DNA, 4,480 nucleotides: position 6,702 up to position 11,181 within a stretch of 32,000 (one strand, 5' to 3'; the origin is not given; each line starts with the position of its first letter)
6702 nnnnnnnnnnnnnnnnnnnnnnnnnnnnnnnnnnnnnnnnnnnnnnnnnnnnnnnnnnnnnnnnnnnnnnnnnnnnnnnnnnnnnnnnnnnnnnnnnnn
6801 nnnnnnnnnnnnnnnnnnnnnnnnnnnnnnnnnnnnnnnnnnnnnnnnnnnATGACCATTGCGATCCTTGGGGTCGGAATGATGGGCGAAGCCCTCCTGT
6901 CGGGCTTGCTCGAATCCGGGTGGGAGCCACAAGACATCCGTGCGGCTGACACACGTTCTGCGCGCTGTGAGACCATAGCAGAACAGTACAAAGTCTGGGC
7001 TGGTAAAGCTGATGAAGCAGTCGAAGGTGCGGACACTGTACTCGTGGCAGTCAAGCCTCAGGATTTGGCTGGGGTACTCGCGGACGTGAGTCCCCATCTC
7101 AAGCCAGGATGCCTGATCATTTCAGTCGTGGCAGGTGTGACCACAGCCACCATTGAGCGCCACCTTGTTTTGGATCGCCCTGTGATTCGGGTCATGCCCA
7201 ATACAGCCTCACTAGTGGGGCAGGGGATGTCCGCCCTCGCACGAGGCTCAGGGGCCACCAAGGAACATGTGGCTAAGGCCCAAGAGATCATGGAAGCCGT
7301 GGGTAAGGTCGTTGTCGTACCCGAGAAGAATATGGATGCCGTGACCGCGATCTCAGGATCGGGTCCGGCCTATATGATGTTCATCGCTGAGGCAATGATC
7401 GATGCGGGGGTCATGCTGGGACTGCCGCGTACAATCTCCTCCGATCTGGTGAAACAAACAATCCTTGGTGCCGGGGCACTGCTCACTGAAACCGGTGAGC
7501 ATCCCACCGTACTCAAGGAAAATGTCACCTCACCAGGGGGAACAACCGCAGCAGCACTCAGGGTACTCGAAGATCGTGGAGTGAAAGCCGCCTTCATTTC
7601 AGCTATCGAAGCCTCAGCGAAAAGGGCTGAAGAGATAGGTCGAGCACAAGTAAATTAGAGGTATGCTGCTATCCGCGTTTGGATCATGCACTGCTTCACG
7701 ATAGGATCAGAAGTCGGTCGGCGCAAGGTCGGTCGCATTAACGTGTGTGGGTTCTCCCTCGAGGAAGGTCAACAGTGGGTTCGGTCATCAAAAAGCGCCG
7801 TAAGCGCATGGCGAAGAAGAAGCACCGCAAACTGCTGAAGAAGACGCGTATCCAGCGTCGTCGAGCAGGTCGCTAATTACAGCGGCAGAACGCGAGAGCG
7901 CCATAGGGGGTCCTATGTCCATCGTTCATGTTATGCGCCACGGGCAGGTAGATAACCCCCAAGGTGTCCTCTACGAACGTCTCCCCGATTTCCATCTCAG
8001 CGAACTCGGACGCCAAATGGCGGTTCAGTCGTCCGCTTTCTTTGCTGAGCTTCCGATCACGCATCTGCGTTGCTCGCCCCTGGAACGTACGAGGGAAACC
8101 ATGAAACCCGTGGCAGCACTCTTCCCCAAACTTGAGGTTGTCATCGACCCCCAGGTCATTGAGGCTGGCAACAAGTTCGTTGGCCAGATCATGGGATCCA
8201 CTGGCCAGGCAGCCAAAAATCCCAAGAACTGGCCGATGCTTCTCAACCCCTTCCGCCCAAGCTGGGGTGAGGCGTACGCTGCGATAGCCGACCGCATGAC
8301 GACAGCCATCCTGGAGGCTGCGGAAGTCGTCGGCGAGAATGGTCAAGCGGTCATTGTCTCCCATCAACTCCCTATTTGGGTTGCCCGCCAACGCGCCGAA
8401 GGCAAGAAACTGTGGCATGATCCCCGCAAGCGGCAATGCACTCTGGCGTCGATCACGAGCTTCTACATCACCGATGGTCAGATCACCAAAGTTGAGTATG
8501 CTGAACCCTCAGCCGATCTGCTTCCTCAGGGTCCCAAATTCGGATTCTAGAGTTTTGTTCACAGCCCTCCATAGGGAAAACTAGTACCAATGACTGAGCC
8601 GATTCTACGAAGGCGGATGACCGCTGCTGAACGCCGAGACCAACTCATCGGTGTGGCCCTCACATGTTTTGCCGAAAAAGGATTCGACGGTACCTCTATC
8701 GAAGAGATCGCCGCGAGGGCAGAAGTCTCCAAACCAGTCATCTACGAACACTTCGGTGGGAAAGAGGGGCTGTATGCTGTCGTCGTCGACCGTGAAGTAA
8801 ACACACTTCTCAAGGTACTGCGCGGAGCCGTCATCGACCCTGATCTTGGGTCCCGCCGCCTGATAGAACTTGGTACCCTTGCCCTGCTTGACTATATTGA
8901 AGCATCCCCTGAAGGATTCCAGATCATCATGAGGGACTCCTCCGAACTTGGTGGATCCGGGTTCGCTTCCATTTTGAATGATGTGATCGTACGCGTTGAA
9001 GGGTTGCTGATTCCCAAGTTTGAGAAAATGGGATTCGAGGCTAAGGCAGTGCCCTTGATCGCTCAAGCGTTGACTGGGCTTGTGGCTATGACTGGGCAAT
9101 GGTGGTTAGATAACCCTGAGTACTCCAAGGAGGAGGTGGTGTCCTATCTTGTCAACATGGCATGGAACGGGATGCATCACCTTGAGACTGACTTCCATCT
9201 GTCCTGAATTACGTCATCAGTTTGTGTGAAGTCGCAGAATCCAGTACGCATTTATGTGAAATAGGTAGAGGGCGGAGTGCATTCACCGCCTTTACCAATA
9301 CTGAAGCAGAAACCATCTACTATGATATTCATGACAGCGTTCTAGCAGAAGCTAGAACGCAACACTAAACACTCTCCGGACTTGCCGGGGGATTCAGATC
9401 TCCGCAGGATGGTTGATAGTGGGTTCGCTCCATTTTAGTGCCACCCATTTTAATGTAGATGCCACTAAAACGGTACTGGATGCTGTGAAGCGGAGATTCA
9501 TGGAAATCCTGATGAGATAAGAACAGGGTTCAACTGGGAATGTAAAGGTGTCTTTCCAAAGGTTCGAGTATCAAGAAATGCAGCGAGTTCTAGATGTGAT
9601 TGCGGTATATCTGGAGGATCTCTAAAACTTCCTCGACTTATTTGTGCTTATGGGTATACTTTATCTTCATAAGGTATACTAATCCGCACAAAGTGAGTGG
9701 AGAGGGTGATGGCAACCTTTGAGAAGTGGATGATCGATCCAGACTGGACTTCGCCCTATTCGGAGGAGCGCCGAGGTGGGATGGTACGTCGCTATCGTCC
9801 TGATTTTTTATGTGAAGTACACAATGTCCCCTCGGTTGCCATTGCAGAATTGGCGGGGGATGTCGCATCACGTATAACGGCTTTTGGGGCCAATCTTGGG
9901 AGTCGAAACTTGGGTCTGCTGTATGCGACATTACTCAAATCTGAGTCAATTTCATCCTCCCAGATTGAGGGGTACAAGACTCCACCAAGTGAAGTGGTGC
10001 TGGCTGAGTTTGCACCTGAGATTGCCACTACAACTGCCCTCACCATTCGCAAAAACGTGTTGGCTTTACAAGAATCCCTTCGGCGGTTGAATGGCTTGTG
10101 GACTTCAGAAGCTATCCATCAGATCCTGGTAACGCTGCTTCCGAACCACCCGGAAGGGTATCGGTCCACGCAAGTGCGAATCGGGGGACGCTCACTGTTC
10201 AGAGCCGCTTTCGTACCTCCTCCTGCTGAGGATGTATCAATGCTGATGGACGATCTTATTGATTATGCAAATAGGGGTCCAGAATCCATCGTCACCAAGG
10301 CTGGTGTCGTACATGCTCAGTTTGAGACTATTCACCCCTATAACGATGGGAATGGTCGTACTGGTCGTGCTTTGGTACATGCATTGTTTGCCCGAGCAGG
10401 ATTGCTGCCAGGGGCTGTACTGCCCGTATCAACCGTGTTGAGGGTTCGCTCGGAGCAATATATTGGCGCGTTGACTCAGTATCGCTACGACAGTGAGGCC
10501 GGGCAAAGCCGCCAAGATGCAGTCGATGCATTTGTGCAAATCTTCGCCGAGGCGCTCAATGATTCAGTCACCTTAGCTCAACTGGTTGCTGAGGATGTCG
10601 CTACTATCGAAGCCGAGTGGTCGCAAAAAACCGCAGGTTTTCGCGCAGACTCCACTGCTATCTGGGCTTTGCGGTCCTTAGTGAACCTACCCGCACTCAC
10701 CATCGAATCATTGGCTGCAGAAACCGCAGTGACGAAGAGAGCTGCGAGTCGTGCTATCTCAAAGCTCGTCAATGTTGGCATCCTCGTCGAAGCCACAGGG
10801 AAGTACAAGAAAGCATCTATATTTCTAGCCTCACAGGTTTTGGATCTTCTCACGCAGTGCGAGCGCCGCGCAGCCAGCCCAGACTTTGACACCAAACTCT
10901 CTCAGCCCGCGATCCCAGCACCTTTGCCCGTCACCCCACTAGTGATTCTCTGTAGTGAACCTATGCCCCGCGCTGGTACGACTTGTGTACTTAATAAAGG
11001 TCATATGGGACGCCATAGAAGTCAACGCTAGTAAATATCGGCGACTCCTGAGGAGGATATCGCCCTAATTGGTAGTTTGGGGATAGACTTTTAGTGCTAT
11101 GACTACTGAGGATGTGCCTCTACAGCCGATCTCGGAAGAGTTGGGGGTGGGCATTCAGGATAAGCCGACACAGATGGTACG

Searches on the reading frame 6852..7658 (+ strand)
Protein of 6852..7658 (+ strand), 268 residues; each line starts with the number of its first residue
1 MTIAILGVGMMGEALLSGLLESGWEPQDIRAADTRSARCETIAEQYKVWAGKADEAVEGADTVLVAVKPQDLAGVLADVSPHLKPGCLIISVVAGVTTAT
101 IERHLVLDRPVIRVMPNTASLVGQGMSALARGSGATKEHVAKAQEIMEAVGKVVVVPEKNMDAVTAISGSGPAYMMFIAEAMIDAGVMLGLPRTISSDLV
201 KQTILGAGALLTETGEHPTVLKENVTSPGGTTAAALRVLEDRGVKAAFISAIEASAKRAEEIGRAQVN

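Call 76: search_protein_families(library=pfam, proteins=[window:6852-7658:+], max_evalue=0.0001)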
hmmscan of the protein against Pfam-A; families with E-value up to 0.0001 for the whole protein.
window:6852-7658:+ (268 aa): 4 families
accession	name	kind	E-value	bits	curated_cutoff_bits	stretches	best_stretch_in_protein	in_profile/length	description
PF14748.11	P5CR_dimer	-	5.6e-40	136.3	25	1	158-261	1-104/105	Pyrroline-5-carboxylate reductase dimerisation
PF03807.23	F420_oxidored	-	5e-19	69.1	21.6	1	2-95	1-94/94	NADP oxidoreductase coenzyme F420-dependent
PF03446.21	NAD_binding_2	-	1.7e-11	44.8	21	1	2-155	1-157/161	NAD binding domain of 6-phosphogluconate dehydrogenase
PF02558.23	ApbA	-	1.5e-06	28.4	22.2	1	3-112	1-119/150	Ketopantoate reductase PanE/ApbA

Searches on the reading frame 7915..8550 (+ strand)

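Call 76: search_protein_families(library=pfam, proteins=[window:7915-8550:+], max_evalue=0.0001)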
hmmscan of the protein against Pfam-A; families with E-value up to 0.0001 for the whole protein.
window:7915-8550:+ (211 aa): 1 family
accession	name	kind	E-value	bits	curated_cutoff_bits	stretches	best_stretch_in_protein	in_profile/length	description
PF00300.27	His_Phos_1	-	4.3e-28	98.8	21.7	1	5-195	2-191/194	Histidine phosphatase superfamily (branch 1)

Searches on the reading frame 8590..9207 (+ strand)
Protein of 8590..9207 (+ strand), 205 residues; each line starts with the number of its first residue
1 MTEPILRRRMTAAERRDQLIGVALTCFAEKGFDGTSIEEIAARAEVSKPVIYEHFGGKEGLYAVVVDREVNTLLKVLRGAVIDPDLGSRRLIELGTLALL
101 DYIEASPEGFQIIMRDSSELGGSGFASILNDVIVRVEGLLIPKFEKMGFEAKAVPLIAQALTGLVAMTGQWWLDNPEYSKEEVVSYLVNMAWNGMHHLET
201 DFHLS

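Call 76: search_protein_families(library=pfam, proteins=[window:8590-9207:+], max_evalue=0.0001)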
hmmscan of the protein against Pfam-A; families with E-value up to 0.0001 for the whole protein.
window:8590-9207:+ (205 aa): 3 families
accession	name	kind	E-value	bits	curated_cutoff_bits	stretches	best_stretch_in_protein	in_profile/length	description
PF00440.29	TetR_N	-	1.2e-16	60.7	24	1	20-63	2-45/47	Bacterial regulatory proteins, tetR family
PF19344.4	TetR_C_32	-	6.9e-06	26.6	27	1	83-196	7-128/139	Tetracyclin repressor-like, C-terminal domain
PF21943.1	TetR_C_46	-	4.2e-05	24.2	27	1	99-193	12-108/109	Tetracyclin repressor-like, C-terminal domain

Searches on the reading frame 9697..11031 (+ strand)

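Call 76: search_protein_families(library=pfam, proteins=[window:9697-11031:+], max_evalue=0.0001)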
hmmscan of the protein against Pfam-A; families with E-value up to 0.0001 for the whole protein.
window:9697-11031:+ (444 aa): 2 families
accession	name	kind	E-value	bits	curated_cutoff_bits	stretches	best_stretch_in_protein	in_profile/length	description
PF02661.23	Fic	-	1.2e-17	64.9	24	1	139-229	9-91/93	Fic/DOC family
PF13784.11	Fic_N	-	4.3e-05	23.9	26.7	0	70-125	22-78/82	Fic/DOC family N-terminal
